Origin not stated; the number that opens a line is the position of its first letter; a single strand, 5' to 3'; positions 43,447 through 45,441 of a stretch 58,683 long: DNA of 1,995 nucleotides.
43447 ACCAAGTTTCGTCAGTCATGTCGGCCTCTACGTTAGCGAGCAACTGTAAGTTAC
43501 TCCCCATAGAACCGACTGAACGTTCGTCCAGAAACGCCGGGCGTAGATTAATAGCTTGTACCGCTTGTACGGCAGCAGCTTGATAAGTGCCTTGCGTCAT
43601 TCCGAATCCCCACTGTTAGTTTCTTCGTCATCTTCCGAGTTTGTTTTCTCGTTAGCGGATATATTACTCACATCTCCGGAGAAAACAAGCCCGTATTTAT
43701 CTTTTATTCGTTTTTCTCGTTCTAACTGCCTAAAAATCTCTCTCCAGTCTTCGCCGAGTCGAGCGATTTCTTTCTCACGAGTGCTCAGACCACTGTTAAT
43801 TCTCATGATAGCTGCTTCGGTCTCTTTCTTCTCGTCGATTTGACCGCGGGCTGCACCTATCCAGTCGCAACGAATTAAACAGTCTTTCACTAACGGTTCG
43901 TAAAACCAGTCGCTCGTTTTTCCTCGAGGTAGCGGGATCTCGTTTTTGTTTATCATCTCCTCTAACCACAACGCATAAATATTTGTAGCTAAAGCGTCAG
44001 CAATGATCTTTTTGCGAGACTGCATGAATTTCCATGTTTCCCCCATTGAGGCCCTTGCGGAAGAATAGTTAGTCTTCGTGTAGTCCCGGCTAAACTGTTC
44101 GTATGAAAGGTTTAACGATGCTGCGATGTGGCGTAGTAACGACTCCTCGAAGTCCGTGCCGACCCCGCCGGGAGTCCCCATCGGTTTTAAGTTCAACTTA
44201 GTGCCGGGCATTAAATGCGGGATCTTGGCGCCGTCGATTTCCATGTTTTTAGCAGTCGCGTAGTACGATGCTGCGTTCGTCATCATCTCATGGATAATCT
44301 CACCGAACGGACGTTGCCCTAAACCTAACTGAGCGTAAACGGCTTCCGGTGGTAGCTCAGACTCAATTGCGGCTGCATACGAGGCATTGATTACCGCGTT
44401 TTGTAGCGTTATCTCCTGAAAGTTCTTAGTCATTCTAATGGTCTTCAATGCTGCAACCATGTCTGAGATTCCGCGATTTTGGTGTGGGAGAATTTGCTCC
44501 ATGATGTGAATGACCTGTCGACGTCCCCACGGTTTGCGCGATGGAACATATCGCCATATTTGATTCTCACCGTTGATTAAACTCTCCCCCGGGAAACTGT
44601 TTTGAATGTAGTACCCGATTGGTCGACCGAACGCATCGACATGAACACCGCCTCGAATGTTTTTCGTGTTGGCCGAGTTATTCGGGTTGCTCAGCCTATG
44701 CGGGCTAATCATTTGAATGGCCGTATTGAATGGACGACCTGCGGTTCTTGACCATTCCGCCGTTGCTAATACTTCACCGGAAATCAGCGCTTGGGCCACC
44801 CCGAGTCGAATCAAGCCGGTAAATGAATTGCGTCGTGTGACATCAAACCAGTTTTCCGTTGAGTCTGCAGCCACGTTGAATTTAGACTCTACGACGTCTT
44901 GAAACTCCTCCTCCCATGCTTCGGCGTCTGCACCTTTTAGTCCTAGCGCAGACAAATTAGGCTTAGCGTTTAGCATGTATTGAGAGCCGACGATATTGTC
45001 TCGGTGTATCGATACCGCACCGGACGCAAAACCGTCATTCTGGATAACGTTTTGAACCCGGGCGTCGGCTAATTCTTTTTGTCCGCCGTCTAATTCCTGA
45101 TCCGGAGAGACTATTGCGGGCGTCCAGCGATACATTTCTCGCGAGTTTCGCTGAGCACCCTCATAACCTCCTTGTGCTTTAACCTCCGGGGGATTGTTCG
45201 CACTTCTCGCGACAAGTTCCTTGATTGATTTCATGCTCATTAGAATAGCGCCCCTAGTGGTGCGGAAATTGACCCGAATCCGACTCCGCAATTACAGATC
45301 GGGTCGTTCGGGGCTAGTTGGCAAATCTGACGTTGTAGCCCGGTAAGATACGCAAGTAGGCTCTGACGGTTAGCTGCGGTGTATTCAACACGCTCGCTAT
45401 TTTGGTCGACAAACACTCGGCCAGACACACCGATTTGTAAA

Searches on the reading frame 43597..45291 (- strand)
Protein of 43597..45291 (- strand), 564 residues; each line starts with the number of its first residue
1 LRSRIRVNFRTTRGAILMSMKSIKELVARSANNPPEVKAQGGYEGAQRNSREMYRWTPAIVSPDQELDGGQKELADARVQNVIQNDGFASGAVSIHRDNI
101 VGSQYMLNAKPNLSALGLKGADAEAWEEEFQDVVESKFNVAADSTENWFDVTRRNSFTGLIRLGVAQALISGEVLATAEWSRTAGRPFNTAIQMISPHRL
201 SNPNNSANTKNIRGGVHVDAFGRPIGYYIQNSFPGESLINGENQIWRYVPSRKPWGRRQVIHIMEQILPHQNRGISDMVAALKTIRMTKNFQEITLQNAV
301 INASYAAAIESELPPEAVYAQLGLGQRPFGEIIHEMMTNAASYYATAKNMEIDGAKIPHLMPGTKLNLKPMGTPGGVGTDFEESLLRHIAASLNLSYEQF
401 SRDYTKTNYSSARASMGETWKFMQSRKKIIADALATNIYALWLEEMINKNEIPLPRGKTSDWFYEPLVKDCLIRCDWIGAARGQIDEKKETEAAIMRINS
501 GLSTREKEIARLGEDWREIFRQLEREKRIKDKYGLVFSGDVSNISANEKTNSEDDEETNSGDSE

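Call 73: search_protein_families(library=pfam, proteins=[window:43597-45291:-], max_evalue=0.001)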
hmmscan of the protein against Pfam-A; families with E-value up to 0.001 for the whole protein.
window:43597-45291:- (564 aa): 1 family
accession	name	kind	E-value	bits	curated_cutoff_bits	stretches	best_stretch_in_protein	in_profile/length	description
PF05136.18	Phage_portal_2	-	6.3e-84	282.6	32.9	1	50-426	2-353/354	Phage portal protein, lambda family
